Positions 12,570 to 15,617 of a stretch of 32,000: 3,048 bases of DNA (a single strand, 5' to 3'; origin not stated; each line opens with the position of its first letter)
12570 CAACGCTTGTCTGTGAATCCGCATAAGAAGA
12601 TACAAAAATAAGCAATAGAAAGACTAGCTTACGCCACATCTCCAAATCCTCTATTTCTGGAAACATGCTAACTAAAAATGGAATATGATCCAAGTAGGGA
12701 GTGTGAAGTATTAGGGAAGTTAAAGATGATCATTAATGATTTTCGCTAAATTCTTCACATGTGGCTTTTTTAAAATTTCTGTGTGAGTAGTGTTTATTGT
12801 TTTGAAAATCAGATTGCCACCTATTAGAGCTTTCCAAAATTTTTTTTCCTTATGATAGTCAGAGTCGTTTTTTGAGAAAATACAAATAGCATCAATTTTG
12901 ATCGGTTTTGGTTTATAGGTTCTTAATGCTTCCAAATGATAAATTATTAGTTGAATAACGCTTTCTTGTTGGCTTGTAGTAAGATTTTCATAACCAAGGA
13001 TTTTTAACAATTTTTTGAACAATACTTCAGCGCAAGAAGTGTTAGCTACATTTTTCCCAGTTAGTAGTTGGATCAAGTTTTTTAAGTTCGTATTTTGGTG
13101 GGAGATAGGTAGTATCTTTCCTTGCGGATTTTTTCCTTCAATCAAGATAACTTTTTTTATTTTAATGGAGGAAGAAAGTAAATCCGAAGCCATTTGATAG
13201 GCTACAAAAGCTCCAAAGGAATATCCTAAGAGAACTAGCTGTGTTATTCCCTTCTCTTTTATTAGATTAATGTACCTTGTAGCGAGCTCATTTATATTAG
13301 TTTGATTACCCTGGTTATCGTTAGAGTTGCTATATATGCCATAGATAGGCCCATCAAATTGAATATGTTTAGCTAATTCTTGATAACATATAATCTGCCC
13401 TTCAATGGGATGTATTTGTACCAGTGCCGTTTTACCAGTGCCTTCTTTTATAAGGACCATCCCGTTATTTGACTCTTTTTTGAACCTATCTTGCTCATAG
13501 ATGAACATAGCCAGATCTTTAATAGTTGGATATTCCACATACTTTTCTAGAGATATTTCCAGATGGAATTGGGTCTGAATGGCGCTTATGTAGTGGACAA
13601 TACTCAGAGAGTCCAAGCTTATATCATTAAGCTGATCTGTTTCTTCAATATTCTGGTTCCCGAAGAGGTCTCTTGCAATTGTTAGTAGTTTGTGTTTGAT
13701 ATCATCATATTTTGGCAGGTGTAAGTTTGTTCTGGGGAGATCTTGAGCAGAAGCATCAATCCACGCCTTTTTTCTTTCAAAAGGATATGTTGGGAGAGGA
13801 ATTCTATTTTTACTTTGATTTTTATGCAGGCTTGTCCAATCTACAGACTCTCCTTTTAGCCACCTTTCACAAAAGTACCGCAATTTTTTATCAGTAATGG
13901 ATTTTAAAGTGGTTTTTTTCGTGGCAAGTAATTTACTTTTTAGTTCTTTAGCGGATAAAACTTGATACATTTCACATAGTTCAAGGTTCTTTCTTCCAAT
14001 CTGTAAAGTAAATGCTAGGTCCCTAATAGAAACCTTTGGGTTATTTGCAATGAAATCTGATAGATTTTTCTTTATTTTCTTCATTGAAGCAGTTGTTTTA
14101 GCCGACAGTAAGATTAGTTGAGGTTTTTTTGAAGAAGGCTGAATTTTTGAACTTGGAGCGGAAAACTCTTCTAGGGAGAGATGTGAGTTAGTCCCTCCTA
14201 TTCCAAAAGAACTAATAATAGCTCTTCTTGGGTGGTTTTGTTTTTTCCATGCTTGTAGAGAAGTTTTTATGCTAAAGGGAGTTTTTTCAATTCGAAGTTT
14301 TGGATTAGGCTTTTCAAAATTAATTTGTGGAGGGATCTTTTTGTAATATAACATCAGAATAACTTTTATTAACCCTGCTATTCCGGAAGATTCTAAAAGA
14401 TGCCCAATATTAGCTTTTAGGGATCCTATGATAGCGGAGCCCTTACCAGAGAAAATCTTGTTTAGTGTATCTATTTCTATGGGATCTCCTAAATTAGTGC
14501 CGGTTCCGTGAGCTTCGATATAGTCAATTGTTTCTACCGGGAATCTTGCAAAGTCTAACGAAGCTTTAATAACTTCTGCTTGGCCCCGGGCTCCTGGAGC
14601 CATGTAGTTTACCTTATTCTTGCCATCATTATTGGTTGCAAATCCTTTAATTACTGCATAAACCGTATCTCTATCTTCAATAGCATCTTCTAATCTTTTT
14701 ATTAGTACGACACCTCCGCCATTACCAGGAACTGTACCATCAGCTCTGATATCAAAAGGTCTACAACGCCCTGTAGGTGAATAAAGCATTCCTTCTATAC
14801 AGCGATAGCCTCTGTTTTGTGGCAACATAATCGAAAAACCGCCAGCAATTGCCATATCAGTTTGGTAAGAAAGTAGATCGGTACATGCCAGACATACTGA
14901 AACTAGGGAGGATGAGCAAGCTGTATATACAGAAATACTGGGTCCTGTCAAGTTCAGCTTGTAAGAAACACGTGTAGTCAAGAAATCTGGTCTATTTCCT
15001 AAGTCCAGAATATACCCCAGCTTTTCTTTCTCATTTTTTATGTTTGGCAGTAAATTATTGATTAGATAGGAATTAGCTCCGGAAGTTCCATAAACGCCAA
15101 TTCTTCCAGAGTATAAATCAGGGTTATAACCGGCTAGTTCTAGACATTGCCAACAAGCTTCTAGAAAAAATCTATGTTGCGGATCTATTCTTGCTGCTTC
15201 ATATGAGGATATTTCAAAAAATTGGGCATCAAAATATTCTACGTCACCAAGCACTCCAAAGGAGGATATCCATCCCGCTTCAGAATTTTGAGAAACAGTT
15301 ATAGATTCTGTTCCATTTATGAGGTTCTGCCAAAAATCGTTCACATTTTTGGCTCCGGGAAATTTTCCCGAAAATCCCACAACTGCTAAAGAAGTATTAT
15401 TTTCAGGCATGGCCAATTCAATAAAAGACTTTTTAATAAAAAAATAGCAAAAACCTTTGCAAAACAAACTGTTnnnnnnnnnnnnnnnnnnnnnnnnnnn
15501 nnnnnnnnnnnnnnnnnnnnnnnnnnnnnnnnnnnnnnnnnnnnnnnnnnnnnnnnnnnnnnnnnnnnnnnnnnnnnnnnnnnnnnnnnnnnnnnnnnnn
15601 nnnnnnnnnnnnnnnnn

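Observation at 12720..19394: Minimal NRPS-PKS hybrid locus (A-PCP + KS-ACP-TE + methyltransferase + MFS) with tetramic-acid-type logic in a Chlamydiae-like genome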

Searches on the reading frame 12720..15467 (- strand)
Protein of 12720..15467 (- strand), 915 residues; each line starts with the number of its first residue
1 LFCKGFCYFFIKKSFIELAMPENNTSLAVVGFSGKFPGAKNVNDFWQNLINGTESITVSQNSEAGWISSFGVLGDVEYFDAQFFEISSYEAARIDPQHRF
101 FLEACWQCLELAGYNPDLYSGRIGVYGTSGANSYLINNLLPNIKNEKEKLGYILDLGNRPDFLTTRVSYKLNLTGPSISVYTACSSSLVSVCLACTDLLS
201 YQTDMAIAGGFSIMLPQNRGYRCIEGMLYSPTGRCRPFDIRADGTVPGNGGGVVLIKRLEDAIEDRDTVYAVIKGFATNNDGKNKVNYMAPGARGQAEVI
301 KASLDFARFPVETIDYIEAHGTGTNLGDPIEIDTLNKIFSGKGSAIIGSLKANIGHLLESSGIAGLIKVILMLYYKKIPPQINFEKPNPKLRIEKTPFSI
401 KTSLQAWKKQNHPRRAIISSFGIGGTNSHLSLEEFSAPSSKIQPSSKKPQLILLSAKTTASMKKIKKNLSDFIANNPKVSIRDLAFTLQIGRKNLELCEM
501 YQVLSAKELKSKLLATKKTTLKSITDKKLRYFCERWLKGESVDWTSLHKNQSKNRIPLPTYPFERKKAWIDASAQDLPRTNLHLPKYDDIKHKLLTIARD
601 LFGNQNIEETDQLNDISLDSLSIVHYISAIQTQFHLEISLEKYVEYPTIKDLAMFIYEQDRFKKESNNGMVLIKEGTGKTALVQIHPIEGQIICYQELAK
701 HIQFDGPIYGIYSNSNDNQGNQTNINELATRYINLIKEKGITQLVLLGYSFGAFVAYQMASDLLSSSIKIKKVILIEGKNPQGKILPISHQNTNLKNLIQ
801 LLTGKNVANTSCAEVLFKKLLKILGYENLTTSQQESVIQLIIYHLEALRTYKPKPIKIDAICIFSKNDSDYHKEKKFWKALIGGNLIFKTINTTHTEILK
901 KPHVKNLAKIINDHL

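Call 4: search_protein_families(library=pfam, proteins=[window:12720-15467:-], max_evalue=0.01)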
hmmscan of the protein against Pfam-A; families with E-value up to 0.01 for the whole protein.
window:12720-15467:- (915 aa): 8 families
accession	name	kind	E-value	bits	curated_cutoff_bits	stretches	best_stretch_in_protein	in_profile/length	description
PF00109.32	ketoacyl-synt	-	3.2e-58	197.7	20.8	1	27-262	4-252/252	Beta-ketoacyl synthase, N-terminal domain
PF02801.28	Ketoacyl-synt_C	-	7.8e-37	126.3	20.8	1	270-385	1-119/119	Beta-ketoacyl synthase, C-terminal domain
PF00975.26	Thioesterase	-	2.2e-17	64.5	26.4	1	682-914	3-225/226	Thioesterase domain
PF16197.11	KAsynt_C_assoc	-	1.7e-13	51.4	33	1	387-491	1-102/111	Ketoacyl-synthetase C-terminal extension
PF22621.2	CurL-like_PKS_C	-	8e-13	48.6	27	1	450-513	1-64/64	CurL-like, PKS C-terminal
PF22336.2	RhiE-like_linker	-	1.5e-08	34.9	27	1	454-515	2-62/67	RhiE-like, KS-MAT linker domain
PF00550.31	PP-binding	-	2.1e-08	34.8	20.8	1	593-654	2-65/67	Phosphopantetheine attachment site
PF00561.26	Abhydrolase_1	-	0.0016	18.6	25.8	1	735-778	62-102/245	alpha/beta hydrolase fold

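Call 5: search_protein_families(library=ncbifam, proteins=[window:12720-15467:-], max_evalue=0.01)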
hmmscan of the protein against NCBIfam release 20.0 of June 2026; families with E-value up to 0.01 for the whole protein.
window:12720-15467:- (915 aa): 25 families
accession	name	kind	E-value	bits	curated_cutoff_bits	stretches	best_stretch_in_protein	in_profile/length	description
NF045894.1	PKS_plus_SDR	equivalog_domain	4.1e-126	422.4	1740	2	27-516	3-512/1515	type I polyketide synthase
NF040607.1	mycolic_Pks13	equivalog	6.1e-113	378.6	2100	2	22-462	98-553/1680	polyketide synthase Pks13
NF041183.1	Pks2_ls1_myc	equivalog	3.3e-89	299.5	2400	1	71-510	64-509/2086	sulfolipid-1 biosynthesis phthioceranic/hydroxyphthioceranic acid synthase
TIGR02813.1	omega_3_PfaA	subfamily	1.9e-65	220.6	1010.1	1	162-501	184-533/2582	polyketide-type polyunsaturated fatty acid synthase PfaA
TIGR03150.1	fabF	equivalog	3.3e-47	161.1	493.75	1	37-431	13-405/407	beta-ketoacyl-ACP synthase II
NF005589.0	PRK07314.1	subfamily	6.4e-44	150.3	387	1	31-434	10-411/413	beta-ketoacyl-ACP synthase II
NF004970.0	PRK06333.1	subfamily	2.6e-37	128.7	525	1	31-435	10-422/424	beta-ketoacyl-ACP synthase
NF053555.1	prodigi_MBC_PigJ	equivalog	4.4e-37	127.8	900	1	170-433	499-757/759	prodigiosin MBC biosynthesis protein PigJ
NF005490.0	PRK07103.1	equivalog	9.1e-35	120.5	445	1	167-434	152-412/414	polyketide beta-ketoacyl:acyl carrier protein synthase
NF058662.1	cispenta_AmcF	equivalog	1.2e-32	113.3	325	1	161-394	106-337/369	cispentacin biosynthesis acyltransferase subunit AmcF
NF006274.0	PRK08439.1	equivalog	2e-29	102.6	621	1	42-429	19-400/406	beta-ketoacyl-ACP synthase II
NF004618.0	PRK05952.1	equivalog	8.2e-29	100.7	455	1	156-434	119-382/384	beta-ketoacyl-ACP synthase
NF006434.0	PRK08722.1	equivalog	3.6e-28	98.6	759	1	29-431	8-410/414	beta-ketoacyl-ACP synthase II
NF006618.0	PRK09185.1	subfamily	8.2e-28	97.5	407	1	164-432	141-390/394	beta-ketoacyl-ACP synthase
NF006587.0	PRK09116.1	equivalog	7.5e-25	87.5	470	1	166-391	146-370/408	beta-ketoacyl-ACP synthase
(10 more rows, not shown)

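Call 6: list_cluster_members(proteins=[window:12720-15467:-, window:15474-16259:-, window:16359-17567:+, window:17577-19394:+, window:11716-12693:-, window:20002-20412:-, window:29960-31108:+, window:25983-26984:-])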
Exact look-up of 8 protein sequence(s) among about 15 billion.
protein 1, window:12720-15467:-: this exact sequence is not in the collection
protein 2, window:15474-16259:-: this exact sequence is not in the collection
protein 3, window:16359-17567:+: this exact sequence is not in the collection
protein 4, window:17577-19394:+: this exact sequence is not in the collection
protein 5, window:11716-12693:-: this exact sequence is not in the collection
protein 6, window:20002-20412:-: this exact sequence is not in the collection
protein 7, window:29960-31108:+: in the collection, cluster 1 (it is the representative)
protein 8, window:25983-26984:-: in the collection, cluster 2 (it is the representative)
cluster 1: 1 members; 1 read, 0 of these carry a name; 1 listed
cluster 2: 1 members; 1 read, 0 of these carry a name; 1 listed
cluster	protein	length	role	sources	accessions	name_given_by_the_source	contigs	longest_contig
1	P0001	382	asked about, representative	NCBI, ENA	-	-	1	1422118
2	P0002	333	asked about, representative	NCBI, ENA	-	-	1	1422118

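Call 7: find_encoding_contigs(protein=P0001, flank=2000, max_places=3)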
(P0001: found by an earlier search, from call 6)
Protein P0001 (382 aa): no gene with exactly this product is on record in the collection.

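Call 8: find_homologous_proteins(query=window:12723-15410:-, max_evalue=1e-20)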
Query seq(896 aa) (896 aa): 7867 proteins with E <= 1e-20 among 8000 candidates; the best 120 are listed.
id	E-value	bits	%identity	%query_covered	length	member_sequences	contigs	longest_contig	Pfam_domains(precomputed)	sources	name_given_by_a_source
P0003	0.0e+0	2036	100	100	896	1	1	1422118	PF22336.3,PF00109.33,PF22621.3,PF00550.32,PF00975.27,PF02801.29,PF16197.12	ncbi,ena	-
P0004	2.9e-232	791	43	100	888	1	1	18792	PF22336.3,PF00109.33,PF22621.3,PF00550.32,PF00975.27,PF02801.29,PF16197.12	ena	-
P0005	9.7e-216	737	41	99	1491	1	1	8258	PF22336.3,PF00109.33,PF22621.3,PF00550.32,PF00501.35,PF00975.27,PF02801.29,PF16197.12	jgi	-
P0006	5.4e-209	714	40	100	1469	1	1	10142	PF22336.3,PF00109.33,PF22621.3,PF00550.32,PF00501.35,PF13193.13,PF00975.27,PF02801.29,PF16197.12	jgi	jgi:polyketide synthase PksJ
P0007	6.9e-206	704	51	53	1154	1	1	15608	PF22336.3,PF00109.33,PF22621.3,PF00550.32,PF00975.27,PF02801.29,PF16197.12,PF00698.27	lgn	-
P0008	2.9e-204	699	40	99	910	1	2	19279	PF22336.3,PF00109.33,PF22621.3,PF00550.32,PF00975.27,PF02801.29,PF16197.12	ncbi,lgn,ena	-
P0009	2.8e-202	692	40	99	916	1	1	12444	PF22336.3,PF00109.33,PF22621.3,PF00550.32,PF00975.27,PF02801.29,PF16197.12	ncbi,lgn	-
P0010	6.4e-202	691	49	56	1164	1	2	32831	PF22336.3,PF00109.33,PF22621.3,PF00550.32,PF00975.27,PF02801.29,PF16197.12,PF00698.27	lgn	-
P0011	1.7e-201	690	39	99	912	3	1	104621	PF22336.3,PF00109.33,PF22621.3,PF00550.32,PF00975.27,PF02801.29,PF16197.12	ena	-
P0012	8.3e-201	687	40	100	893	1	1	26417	PF22336.3,PF00109.33,PF22621.3,PF00550.32,PF00975.27,PF02801.29,PF16197.12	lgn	-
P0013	1.9e-200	686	39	99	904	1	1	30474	PF22336.3,PF00109.33,PF22621.3,PF00550.32,PF00975.27,PF02801.29,PF16197.12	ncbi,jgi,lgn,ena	jgi:3-oxoacyl-(acyl-carrier-protein) synthase/thioesterase domain-containing protein/acyl carrier pr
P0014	2.1e-200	686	40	100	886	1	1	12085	PF22336.3,PF00109.33,PF22621.3,PF00550.32,PF00975.27,PF02801.29,PF23297.2,PF16197.12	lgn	-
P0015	1.4e-199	683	40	99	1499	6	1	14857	PF22336.3,PF00109.33,PF22621.3,PF00550.32,PF00501.35,PF13193.13,PF00975.27,PF02801.29,PF23297.2,PF16197.12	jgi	jgi:polyketide synthase PksJ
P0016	6.1e-199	681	38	100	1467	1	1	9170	PF22336.3,PF00109.33,PF22621.3,PF00550.32,PF00501.35,PF13193.13,PF00975.27,PF02801.29,PF23297.2,PF16197.12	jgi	jgi:polyketide synthase PksJ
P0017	1.4e-198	680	40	99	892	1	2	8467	PF22336.3,PF00109.33,PF22621.3,PF00550.32,PF00975.27,PF02801.29,PF23297.2,PF16197.12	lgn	-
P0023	1.1e-195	670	39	99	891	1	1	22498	PF22336.3,PF00109.33,PF22621.3,PF00550.32,PF00975.27,PF02801.29,PF16197.12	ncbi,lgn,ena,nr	ncbi:MAG: hypothetical protein S4CHLAM7_07810 [Chlamydiae bacterium]|nr:hypothetical protein [Chlamy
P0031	8.3e-194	664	48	53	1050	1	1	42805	PF22336.3,PF00109.33,PF22621.3,PF00550.32,PF00975.27,PF02801.29,PF16197.12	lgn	-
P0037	2.3e-192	659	39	99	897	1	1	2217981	PF22336.3,PF00109.33,PF22621.3,PF00550.32,PF00975.27,PF02801.29,PF16197.12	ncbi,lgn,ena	-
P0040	1.2e-191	657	40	100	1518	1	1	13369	PF22336.3,PF00109.33,PF22621.3,PF00550.32,PF00501.35,PF13193.13,PF00975.27,PF02801.29,PF16197.12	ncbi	-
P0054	6.1e-185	635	39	100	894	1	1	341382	PF22336.3,PF00109.33,PF22621.3,PF00550.32,PF00975.27,PF02801.29,PF16197.12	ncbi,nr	ncbi:MAG: hypothetical protein K1X28_05965 [Parachlamydiales bacterium]|nr:hypothetical protein [Par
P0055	9.0e-185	634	39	100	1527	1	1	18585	PF22336.3,PF00109.33,PF22621.3,PF00550.32,PF00501.35,PF13193.13,PF00975.27,PF02801.29,PF23297.2,PF16197.12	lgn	-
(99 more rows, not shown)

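Call 9: find_encoding_contigs(protein=P0003, flank=10000, max_places=3)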
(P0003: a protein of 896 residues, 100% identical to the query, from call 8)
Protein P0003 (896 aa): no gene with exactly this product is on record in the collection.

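Call 10: find_encoding_contigs(protein=P0004, flank=10000, max_places=3)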
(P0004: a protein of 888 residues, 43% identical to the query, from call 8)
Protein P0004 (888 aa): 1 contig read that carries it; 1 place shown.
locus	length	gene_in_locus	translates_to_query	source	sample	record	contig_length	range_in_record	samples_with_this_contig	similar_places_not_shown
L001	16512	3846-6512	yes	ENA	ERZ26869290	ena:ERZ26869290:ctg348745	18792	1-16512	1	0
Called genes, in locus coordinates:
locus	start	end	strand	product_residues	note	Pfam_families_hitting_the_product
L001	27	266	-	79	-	-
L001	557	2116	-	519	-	-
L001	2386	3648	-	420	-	-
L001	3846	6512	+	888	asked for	PF00109:ketoacyl-synt, PF02801:Ketoacyl-synt_C, PF16197:KAsynt_C_assoc, PF22336:RhiE-like_linker, PF22621:CurL-like_PKS_C, PF00550:PP-binding, PF00975:Thioesterase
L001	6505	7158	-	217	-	PF01963:TraB_PrgY_gumN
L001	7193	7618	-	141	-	-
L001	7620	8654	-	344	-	PF01547:SBP_bac_1, PF13531:SBP_bac_11 (faint), PF13416:SBP_bac_8, PF13343:SBP_bac_6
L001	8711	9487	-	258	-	PF00528:BPD_transp_1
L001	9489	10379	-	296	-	PF00528:BPD_transp_1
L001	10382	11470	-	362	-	PF00005:ABC_tran, PF13304:AAA_21 (faint), PF13401:AAA_22 (faint), PF08402:TOBE_2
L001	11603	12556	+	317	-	PF01266:DAO (faint), PF07992:Pyr_redox_2, PF12831:FAD_oxidored (faint), PF13738:Pyr_redox_3, PF00070:Pyr_redox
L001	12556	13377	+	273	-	-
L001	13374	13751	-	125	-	PF01648:ACPS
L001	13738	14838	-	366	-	-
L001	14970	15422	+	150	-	-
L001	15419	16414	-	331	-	-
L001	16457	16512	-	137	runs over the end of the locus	PF02590:SPOUT_MTase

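Call 12: search_protein_families(library=pfam, proteins=[L001:557-2116:-, L001:2386-3648:-, L001:12556-13377:+, L001:13738-14838:-, L001:7193-7618:-], max_evalue=0.01)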
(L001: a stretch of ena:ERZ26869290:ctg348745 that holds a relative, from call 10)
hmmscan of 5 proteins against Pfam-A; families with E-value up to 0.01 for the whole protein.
L001:557-2116:- (519 aa): 0 families

L001:2386-3648:- (420 aa): 0 families

L001:12556-13377:+ (273 aa): 0 families

L001:13738-14838:- (366 aa): 1 family
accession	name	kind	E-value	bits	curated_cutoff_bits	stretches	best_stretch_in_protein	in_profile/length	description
PF01938.26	TRAM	-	0.00035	20.8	21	1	279-330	4-54/61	TRAM domain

L001:7193-7618:- (141 aa): 0 families

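Call 13: find_related_loci(query=A1, collection=genome_contigs, flank=10000)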
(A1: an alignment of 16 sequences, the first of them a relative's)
Query A1 (896 aa) in genome_contigs; peptide patterns used: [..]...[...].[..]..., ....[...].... (x = any residue, [..] = any of these).
600 stretches matched a pattern (row limit reached: there are more); 595 encode a relative of the query (tblastn E <= 1e-3); the best 80 are kept; 80 distinct loci.
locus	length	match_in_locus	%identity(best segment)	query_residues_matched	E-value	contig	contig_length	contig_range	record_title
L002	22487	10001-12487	37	5-762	2e-149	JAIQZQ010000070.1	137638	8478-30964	MAG: Candidatus Anammoxibacter sp. isolate OFTM214 OFTM214_69, whole genome shotgun sequence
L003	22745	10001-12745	49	8-590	4e-146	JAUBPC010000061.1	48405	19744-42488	Microcoleus sp. SVA1_B3 NODE_120_length_48405_cov_55.932813, whole genome shotgun sequence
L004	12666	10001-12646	49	2-554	9e-147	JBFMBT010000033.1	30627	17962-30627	MAG: Verrucomicrobiota bacterium isolate MAG171 MAG171_33, whole genome shotgun sequence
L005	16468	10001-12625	48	8-560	3e-144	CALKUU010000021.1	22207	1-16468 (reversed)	MAG: uncultured Xenococcaceae cyanobacterium isolate R4_Bin_Bin_117_1 genome assembly, contig: c_000001144788, whole gen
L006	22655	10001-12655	48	3-552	2e-143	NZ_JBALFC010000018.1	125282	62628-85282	MAG: Nostoc sp. isolate P9119 bin 5 NODE_13_length_125282_cov_32.677818, whole genome shotgun sequence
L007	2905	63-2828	48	8-582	2e-151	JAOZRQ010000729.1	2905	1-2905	MAG: Desulfobacterales bacterium isolate GMC6.concoct.52 GMC6_67776_length_2905_cov_14.503158, whole genome shotgun sequ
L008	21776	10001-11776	44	5-577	9e-143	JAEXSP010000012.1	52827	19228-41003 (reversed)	MAG: Bacillota bacterium isolate OH_HBrB_311 k127_875092, whole genome shotgun sequence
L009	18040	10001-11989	41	7-629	1e-142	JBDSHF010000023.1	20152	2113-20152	MAG: Thermoanaerobaculia bacterium isolate cluster1_bin.27 k127_10723748, whole genome shotgun sequence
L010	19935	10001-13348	49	3-761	5e-142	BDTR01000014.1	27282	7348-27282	Bacterium BMS3Bbin08 DNA, contig: NODE_30, whole genome shotgun sequence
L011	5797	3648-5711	43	3-649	6e-142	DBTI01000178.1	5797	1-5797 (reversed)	MAG TPA_asm: Ruminococcaceae bacterium UBA1320 UBA1320_contig_99321, whole genome shotgun sequence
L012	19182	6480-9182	50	3-571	5e-141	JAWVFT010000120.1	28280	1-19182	MAG: Blastocatellia bacterium isolate BP_46 scaffold_5444066, whole genome shotgun sequence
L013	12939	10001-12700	46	4-571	6e-140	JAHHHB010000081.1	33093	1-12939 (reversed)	MAG: Desmonostoc geniculatum HA4340-LM1 scaffold_244_c1, whole genome shotgun sequence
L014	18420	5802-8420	49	7-552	1e-139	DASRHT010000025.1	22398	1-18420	MAG TPA_asm: Ktedonobacteraceae bacterium isolate SMAG_U10091 k141_2323484, whole genome shotgun sequence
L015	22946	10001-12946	47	8-637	5e-140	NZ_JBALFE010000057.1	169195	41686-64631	MAG: Nostoc sp. isolate P943 bin 5 NODE_17_length_169195_cov_55.919137, whole genome shotgun sequence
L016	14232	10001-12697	49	8-552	1e-140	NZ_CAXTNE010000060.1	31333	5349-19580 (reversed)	MAG: uncultured Nostoc sp. isolate public_SRR14722161_metawrap_bin.1 public_SRR14722161_metawrap_bin.1_60, whole genome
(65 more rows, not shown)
